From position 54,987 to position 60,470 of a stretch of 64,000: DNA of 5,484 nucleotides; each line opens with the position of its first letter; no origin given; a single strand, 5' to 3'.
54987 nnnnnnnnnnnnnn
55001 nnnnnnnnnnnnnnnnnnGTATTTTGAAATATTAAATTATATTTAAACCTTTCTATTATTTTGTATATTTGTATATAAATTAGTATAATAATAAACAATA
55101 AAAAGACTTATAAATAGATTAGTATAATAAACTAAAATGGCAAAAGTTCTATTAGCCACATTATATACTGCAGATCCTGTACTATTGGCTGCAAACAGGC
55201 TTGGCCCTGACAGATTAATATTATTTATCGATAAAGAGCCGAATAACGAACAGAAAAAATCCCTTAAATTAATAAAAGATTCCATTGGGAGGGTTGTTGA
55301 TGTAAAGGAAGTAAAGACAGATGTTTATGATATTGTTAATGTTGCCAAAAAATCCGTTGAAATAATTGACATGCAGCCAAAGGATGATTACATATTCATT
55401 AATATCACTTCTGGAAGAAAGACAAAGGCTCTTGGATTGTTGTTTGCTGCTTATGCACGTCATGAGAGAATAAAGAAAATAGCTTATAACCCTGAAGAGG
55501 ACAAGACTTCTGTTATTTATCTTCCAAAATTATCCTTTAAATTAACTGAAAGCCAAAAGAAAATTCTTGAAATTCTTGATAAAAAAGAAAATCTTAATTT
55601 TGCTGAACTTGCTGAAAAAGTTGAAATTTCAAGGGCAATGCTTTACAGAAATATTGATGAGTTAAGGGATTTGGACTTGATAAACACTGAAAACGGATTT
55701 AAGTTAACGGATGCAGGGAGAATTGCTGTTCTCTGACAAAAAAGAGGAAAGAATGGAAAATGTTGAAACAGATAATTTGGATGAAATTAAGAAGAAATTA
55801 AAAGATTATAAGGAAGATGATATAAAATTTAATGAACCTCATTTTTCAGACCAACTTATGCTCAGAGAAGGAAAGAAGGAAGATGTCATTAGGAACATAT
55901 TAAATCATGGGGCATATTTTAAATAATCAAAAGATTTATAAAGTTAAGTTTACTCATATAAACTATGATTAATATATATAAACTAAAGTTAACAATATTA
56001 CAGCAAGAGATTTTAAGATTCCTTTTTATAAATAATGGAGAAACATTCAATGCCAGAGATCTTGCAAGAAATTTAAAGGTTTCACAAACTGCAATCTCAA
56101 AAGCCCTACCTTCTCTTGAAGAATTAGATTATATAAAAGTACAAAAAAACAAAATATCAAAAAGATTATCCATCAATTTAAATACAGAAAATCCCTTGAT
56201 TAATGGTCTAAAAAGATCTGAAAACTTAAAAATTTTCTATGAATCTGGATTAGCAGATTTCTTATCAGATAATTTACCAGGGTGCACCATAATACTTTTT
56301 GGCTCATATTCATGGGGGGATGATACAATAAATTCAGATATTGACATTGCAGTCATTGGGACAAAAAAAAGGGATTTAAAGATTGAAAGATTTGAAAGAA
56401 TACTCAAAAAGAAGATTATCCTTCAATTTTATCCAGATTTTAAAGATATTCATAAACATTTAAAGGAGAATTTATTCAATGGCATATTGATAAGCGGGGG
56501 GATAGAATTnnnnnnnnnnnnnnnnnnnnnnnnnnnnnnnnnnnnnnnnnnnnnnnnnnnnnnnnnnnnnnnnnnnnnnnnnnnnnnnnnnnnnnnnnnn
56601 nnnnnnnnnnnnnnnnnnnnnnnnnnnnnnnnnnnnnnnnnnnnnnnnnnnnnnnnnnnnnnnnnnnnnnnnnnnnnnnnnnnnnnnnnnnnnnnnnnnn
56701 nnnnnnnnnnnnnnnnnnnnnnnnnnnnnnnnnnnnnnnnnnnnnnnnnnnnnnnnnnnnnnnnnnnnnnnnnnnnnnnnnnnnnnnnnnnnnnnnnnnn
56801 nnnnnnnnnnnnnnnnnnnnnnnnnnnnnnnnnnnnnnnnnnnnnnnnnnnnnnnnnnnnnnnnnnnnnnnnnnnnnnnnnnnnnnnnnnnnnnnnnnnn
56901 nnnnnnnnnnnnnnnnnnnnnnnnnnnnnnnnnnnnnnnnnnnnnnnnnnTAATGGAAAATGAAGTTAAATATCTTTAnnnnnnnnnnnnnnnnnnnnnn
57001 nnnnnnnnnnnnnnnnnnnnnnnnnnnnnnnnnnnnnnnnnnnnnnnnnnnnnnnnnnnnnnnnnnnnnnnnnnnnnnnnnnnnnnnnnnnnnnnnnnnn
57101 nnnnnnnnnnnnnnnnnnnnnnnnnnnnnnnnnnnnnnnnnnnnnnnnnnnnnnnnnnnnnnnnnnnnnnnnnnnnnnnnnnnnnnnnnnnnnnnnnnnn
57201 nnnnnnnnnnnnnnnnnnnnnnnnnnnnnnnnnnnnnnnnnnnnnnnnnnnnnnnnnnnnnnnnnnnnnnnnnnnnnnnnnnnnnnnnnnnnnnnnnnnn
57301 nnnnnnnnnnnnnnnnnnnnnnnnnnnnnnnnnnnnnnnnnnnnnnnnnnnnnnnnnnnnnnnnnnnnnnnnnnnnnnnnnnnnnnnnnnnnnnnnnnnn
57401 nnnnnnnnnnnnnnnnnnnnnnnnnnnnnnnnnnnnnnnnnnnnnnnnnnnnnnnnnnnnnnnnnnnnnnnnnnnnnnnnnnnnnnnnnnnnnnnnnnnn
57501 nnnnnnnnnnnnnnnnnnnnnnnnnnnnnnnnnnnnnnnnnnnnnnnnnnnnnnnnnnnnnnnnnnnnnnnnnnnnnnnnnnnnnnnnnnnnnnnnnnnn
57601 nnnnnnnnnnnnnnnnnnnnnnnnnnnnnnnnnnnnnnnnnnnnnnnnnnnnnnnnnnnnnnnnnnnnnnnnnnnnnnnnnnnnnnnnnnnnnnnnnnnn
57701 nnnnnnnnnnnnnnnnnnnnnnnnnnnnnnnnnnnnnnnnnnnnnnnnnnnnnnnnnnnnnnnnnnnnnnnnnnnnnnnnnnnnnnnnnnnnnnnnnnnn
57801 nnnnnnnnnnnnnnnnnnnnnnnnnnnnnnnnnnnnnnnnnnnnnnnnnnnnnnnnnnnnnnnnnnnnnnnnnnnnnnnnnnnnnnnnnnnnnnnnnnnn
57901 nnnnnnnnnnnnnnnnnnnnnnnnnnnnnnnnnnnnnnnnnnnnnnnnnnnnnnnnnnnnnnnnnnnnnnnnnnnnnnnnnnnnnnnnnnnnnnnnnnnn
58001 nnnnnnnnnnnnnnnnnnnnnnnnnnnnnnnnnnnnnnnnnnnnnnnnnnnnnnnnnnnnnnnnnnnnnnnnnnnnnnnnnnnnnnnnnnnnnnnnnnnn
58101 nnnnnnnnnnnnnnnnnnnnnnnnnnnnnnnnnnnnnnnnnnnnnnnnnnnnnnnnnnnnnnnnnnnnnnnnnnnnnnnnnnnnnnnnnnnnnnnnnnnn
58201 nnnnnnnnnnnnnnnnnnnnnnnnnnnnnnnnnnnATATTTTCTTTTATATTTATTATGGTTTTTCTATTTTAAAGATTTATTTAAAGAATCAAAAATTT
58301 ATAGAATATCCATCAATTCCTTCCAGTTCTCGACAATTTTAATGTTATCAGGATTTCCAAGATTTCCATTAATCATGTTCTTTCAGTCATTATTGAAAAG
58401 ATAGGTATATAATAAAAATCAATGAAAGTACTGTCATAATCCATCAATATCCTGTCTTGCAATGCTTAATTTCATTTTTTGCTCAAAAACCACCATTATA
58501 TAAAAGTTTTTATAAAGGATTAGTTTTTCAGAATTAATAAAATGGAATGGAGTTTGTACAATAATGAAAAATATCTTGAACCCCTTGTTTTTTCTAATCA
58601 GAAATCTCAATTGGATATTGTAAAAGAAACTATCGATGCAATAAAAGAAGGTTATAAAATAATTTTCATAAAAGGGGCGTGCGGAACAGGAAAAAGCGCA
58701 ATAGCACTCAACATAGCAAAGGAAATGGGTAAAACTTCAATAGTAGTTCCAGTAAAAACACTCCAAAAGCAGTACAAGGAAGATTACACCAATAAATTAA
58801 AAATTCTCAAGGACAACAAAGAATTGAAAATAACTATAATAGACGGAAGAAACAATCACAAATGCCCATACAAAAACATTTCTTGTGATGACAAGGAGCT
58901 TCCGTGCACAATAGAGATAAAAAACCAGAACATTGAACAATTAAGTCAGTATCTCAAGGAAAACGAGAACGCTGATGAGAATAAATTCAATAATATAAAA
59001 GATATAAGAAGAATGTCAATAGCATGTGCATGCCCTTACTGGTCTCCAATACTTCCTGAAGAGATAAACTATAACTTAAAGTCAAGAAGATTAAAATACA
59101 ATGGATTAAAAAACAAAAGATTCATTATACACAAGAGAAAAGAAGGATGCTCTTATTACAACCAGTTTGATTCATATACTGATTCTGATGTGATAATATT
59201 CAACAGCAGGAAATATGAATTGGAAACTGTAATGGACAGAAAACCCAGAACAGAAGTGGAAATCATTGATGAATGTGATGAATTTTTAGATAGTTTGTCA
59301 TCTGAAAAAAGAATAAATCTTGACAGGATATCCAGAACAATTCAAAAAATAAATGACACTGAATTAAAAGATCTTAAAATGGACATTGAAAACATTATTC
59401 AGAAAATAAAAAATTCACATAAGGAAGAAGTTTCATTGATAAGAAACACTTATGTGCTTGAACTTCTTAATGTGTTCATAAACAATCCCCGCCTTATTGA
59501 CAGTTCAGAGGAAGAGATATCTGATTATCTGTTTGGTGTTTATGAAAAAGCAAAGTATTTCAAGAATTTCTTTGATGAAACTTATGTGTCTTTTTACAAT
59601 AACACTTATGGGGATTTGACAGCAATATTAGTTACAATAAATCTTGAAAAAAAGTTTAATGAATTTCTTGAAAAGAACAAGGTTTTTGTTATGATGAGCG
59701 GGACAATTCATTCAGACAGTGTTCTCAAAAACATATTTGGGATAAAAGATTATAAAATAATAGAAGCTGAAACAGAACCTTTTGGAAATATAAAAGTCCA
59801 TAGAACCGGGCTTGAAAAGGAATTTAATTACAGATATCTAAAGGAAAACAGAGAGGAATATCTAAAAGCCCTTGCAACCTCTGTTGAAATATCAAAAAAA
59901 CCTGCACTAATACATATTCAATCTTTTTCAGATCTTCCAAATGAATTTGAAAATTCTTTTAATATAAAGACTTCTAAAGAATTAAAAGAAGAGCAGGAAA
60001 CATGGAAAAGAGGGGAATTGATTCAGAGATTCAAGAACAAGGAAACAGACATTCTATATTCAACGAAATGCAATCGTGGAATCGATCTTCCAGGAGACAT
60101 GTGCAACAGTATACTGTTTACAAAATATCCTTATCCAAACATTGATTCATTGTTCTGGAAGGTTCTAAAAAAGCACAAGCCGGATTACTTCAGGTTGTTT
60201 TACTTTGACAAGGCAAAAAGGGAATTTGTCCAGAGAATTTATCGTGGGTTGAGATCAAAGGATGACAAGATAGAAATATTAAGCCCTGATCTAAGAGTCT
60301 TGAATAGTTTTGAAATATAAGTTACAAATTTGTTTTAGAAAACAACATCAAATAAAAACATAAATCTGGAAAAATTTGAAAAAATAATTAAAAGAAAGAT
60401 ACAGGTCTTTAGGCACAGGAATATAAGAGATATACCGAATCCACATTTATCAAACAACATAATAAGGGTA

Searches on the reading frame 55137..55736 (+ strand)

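Call 16: search_protein_families(library=pfam, proteins=[window:55137-55736:+], max_evalue=0.01)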
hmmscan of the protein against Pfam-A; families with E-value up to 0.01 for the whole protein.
window:55137-55736:+ (199 aa): 18 families
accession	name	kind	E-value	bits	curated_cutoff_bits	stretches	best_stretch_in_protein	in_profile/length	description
PF19810.5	HFX_2341_N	-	1.6e-11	45.2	30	1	10-121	9-119/120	HFX_2341-like, N-terminal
PF13412.12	HTH_24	-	6.5e-08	32.5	21.9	1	137-182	2-47/48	Winged helix-turn-helix DNA-binding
PF08279.18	HTH_11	-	9.1e-08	32.3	25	1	140-179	2-42/55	HTH domain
PF23400.1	CARF_Card1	-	1e-07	32.5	24.6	1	26-135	29-136/146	Card1 CARF domain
PF01047.28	MarR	-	1.2e-06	28.7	24.6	1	136-183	1-48/59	MarR family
PF25213.1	HVO_A0261_N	-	8.8e-06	26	35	1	138-196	11-69/86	HVO_A0261 N-terminal domain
PF01978.25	TrmB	-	0.00014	22.1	25.6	1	134-187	4-57/68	Sugar-specific transcriptional regulator TrmB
PF12840.13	HTH_20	-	0.00015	22.1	27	1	141-184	7-50/51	Helix-turn-helix domain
PF01022.26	HTH_5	-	0.00036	20.8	22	1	139-183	3-46/47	Bacterial regulatory protein, arsR family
PF25212.1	HVO_A0114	-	0.00073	19.7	27.6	1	134-186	18-70/84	HVO_A0114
PF05043.19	Mga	-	0.00082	20.3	21.1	1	142-178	20-56/87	Mga helix-turn-helix domain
PF14947.12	HTH_45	-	0.00091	19.6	25.5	0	143-195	11-63/77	Winged helix-turn-helix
PF13022.12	HTH_Tnp_1_2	-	0.0015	19.1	27.9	1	135-172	7-46/122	Helix-turn-helix of insertion element transposase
PF13601.12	HTH_34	-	0.0026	18.3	27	1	142-189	4-51/80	Winged helix DNA-binding domain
PF01475.25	FUR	-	0.0035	17.9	23.1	1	133-184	3-61/121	Ferric uptake regulator family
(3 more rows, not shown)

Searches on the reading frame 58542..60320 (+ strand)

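Call 54: search_protein_families(library=pfam, proteins=[window:58542-60320:+], max_evalue=0.0001)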
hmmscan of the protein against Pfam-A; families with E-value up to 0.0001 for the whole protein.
window:58542-60320:+ (592 aa): 4 families
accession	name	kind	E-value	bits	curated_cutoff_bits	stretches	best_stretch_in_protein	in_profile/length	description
PF13307.12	Helicase_C_2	-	4.1e-14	53.4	25.3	1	448-588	5-156/170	Helicase C-terminal domain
PF04851.21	ResIII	-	3.8e-08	33.9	22.5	1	21-144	6-121/164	Type III restriction enzyme, res subunit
PF00271.37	Helicase_C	-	2.1e-05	25.2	23.5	0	455-569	18-106/110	Helicase conserved C-terminal domain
PF06068.19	TIP49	-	9.7e-05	22.1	23.8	0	26-73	38-85/347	TIP49 P-loop domain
